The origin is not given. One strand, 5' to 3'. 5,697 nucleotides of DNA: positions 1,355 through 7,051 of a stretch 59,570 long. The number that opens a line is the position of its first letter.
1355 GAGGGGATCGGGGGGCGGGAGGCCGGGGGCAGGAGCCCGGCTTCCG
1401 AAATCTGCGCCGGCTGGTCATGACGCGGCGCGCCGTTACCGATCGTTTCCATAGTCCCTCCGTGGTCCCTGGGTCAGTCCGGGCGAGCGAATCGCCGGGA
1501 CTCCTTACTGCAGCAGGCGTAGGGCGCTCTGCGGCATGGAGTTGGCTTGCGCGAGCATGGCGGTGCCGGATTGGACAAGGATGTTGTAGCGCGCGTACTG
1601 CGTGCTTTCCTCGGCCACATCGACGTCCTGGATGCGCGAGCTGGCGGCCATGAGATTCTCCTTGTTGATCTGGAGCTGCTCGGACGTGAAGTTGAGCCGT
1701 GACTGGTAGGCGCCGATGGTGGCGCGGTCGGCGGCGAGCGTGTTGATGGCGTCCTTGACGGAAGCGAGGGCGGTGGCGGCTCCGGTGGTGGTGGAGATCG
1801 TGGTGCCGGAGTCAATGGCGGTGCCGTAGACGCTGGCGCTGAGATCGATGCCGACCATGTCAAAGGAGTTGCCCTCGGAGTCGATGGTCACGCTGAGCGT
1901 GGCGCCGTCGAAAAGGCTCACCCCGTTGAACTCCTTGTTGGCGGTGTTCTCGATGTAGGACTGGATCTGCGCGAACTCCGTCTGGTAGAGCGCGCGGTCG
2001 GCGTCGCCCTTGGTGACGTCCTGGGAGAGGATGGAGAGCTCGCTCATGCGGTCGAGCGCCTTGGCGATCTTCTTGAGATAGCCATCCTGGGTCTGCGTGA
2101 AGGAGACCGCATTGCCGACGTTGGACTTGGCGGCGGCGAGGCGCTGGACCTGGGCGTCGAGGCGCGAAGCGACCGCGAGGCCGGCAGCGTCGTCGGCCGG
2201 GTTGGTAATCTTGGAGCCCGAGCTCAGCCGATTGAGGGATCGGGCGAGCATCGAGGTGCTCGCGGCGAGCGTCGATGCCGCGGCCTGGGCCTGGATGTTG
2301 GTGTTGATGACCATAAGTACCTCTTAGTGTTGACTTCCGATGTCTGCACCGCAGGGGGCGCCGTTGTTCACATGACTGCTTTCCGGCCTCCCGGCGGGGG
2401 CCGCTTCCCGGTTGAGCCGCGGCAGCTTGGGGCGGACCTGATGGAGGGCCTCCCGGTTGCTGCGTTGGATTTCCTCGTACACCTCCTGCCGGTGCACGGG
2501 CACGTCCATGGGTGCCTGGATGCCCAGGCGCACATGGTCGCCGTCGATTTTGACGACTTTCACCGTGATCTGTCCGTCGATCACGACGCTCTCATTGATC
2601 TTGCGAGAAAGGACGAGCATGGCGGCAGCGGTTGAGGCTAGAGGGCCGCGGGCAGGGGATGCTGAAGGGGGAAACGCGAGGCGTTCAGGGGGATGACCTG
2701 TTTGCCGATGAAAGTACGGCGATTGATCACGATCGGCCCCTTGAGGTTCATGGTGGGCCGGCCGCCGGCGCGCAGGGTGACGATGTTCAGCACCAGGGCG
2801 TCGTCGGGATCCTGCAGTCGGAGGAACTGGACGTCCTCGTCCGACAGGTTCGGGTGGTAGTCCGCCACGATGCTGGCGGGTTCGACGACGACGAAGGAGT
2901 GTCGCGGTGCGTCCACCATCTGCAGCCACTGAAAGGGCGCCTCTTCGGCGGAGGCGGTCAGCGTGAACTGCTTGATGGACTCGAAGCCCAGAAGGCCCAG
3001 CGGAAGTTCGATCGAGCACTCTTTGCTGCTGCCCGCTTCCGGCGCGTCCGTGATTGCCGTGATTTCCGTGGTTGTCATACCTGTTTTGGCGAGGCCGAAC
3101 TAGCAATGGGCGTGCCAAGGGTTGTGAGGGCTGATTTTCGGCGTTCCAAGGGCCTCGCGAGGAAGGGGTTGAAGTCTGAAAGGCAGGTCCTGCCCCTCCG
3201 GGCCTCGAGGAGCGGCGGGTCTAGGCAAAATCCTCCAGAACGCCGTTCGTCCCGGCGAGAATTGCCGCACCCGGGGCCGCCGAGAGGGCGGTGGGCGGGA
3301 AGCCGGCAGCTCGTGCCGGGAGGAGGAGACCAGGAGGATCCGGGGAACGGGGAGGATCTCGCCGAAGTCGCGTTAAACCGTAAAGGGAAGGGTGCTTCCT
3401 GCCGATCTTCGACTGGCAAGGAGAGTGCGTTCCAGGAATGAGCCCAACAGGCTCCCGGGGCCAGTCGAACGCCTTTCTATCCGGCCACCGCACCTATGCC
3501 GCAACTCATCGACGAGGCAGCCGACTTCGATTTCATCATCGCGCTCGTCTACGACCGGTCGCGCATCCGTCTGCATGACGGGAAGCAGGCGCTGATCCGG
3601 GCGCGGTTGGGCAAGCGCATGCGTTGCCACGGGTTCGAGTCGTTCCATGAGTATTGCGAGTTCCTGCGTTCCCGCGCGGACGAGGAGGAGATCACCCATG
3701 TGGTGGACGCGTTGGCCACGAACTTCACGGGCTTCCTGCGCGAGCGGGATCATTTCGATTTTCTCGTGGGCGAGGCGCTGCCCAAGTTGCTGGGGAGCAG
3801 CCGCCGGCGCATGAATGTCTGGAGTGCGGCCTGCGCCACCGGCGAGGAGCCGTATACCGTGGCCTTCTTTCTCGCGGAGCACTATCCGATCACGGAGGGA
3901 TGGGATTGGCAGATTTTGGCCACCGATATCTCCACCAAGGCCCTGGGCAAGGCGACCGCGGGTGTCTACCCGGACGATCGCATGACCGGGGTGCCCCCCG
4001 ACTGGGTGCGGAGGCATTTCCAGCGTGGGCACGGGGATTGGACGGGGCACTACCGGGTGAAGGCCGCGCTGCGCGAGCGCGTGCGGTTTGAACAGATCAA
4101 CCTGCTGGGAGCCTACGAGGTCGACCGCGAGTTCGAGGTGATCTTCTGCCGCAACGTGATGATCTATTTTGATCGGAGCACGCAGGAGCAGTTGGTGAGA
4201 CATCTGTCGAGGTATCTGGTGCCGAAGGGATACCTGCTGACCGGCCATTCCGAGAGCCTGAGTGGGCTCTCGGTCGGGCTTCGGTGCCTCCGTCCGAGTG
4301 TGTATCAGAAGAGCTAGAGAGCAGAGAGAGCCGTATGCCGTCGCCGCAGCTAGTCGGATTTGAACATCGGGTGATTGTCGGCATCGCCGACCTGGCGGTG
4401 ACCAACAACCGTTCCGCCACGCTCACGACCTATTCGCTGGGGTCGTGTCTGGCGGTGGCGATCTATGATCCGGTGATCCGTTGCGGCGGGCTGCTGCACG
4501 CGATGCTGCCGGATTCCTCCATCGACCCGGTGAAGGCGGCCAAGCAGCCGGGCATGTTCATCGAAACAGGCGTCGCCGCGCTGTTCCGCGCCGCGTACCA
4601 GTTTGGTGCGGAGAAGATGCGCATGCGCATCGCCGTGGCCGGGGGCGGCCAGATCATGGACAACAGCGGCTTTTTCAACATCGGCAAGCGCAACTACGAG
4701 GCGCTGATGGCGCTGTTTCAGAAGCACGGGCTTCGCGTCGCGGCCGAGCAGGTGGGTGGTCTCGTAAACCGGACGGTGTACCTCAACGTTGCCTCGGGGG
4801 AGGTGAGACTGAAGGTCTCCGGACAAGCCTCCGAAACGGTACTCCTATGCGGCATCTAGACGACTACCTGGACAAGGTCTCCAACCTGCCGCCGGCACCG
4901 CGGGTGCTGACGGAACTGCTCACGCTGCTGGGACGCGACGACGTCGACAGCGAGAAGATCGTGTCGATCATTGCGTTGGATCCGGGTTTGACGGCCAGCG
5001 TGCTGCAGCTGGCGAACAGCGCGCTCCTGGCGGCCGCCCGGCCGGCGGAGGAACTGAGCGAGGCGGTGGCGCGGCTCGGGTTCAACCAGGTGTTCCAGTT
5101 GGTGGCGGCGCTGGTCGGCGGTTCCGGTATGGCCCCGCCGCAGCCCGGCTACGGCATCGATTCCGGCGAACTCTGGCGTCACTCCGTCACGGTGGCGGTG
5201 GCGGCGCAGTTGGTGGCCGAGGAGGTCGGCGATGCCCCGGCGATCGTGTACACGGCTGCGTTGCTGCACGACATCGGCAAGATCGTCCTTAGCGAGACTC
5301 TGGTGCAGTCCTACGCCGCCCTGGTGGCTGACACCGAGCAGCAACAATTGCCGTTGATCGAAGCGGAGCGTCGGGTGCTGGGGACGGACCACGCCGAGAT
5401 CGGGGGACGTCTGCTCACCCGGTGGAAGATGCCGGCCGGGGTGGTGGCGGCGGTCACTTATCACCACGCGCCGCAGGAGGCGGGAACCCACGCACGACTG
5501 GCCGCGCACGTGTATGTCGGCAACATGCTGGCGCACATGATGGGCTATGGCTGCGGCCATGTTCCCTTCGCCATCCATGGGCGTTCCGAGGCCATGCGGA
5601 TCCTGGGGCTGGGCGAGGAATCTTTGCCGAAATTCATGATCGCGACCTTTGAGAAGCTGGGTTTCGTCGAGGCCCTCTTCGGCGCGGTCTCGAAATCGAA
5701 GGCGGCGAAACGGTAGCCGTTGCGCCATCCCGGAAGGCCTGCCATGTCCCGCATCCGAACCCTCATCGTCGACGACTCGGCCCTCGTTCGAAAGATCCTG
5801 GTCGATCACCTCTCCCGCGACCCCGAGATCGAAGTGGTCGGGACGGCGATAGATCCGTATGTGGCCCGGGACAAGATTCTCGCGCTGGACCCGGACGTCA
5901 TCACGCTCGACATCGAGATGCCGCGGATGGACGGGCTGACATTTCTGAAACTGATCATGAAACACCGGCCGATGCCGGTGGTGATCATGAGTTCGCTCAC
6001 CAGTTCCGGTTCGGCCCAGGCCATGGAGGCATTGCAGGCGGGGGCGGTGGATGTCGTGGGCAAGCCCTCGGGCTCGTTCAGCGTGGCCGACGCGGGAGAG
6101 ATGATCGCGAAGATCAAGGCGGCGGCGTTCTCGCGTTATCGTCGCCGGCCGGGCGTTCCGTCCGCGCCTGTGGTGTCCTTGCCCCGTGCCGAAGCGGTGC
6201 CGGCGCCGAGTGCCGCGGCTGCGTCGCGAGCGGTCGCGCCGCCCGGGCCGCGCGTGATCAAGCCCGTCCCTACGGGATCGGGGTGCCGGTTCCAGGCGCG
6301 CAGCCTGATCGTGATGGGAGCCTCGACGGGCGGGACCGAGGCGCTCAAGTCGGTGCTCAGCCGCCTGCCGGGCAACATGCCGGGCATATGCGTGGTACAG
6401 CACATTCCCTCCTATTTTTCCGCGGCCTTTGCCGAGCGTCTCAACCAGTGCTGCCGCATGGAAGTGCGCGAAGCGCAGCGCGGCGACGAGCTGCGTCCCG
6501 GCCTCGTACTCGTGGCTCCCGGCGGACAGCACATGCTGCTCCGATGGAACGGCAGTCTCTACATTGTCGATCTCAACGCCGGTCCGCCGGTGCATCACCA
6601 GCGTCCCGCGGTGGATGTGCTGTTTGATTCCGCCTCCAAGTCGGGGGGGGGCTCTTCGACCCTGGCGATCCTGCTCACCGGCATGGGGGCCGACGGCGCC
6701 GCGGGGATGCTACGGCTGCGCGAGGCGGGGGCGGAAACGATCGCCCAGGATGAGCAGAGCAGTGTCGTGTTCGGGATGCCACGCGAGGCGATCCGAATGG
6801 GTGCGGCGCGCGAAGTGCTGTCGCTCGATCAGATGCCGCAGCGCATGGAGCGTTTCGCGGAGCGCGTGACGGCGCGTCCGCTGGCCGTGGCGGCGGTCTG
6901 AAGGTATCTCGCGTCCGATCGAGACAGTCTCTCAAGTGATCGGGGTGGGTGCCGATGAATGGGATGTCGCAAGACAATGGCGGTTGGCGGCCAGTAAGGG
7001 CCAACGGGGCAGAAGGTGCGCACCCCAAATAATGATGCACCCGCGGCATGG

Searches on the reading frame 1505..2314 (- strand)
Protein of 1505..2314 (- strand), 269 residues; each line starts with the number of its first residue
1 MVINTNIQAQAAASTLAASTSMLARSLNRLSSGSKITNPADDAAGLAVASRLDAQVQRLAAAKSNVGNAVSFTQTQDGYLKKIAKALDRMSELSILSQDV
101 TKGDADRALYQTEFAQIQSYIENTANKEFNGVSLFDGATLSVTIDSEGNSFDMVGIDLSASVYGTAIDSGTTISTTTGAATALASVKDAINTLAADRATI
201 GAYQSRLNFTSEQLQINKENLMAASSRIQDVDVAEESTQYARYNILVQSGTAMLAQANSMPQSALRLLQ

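Call 9: search_protein_families(library=pfam, proteins=[window:1505-2314:-], max_evalue=0.00001)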
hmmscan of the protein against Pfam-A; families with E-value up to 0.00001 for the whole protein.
window:1505-2314:- (269 aa): 2 families
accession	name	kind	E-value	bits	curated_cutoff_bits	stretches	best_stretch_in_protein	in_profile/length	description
PF00700.27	Flagellin_C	-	7.4e-25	87.5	23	1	184-268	2-86/86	Bacterial flagellin C-terminal helical region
PF00669.25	Flagellin_N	-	6.6e-24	85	26.6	1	3-138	1-137/139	Bacterial flagellin N-terminal helical region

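Call 60: find_encoding_contigs(protein=window:1505-2314:-, flank=10000, max_places=2)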
Protein window:1505-2314:- (269 aa): 1 contig read that carries it; 1 place shown.
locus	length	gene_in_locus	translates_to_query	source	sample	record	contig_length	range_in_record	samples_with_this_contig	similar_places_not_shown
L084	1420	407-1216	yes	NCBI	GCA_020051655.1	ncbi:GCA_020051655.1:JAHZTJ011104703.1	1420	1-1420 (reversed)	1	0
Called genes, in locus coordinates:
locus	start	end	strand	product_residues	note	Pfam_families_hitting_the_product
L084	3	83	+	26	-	?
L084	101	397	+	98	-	PF02599:CsrA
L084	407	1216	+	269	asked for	PF00669:Flagellin_N, PF00700:Flagellin_C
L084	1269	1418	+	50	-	?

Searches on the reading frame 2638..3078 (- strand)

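Call 9: search_protein_families(library=pfam, proteins=[window:2638-3078:-], max_evalue=0.00001)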
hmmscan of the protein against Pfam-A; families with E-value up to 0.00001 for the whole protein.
window:2638-3078:- (146 aa): 1 family
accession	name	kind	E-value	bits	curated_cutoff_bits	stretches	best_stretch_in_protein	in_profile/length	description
PF02623.20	FliW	-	8.1e-34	116.5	25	1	23-142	1-122/122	FliW protein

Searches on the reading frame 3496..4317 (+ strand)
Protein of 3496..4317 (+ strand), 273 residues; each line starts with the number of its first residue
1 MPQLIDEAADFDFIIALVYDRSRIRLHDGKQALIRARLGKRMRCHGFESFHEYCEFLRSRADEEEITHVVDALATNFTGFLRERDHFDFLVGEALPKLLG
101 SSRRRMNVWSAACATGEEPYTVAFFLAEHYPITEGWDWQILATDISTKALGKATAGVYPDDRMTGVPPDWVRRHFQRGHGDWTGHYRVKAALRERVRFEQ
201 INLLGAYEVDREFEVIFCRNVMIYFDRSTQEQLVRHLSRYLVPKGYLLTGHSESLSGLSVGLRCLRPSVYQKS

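Call 9: search_protein_families(library=pfam, proteins=[window:3496-4317:+], max_evalue=0.00001)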
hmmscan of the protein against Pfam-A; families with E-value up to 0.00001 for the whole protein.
window:3496-4317:+ (273 aa): 3 families
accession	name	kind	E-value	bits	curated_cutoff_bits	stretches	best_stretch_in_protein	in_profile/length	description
PF01739.24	CheR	-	3.6e-59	199.9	27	1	76-258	1-182/195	CheR methyltransferase, SAM binding domain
PF03705.20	CheR_N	-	6.5e-15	55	27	1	9-59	1-51/53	CheR methyltransferase, all-alpha domain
PF13649.12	Methyltransf_25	-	2.3e-06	28.6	27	0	194-245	46-97/97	Methyltransferase domain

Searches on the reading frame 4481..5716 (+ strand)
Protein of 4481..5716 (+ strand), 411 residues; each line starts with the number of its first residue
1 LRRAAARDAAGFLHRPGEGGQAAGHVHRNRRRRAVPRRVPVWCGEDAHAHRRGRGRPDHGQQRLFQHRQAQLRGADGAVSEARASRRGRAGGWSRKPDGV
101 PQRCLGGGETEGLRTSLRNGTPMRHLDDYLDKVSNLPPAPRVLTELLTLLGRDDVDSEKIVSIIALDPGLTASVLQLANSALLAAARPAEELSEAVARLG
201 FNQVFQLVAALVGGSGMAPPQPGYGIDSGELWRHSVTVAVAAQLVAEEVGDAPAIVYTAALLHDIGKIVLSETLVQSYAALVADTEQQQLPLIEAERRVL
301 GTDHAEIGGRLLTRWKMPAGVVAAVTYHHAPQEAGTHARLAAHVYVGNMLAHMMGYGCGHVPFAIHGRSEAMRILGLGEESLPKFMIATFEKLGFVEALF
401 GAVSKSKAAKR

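Call 9: search_protein_families(library=pfam, proteins=[window:4481-5716:+], max_evalue=0.00001)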
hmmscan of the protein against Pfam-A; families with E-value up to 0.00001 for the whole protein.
window:4481-5716:+ (411 aa): 2 families
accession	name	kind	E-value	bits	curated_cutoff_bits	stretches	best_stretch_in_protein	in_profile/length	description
PF08668.18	HDOD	-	9.7e-53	179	22.9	1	136-331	1-196/196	HDOD domain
PF01966.28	HD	-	3.1e-10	40.8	22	1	232-333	2-90/116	HD domain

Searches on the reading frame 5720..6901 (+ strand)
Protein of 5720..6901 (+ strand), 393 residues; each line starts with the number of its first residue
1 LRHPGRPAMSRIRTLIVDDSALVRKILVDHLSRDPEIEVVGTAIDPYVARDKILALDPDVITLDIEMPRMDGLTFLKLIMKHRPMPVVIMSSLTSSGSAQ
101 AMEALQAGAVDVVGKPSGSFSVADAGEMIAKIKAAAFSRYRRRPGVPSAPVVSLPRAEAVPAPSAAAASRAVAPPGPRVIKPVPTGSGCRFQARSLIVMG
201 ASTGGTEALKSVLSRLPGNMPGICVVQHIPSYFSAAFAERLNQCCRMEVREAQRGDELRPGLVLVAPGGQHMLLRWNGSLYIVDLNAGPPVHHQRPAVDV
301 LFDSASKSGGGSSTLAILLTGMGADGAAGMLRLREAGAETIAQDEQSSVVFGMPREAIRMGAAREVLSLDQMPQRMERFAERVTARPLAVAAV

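Call 9: search_protein_families(library=pfam, proteins=[window:5720-6901:+], max_evalue=0.00001)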
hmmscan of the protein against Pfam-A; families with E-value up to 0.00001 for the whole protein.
window:5720-6901:+ (393 aa): 2 families
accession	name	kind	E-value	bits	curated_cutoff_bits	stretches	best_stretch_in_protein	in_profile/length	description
PF01339.22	CheB_methylest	-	3.5e-62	209.6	24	1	197-375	1-173/174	CheB methylesterase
PF00072.30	Response_reg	-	2.3e-20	73.3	30.2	1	15-117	2-101/111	Response regulator receiver domain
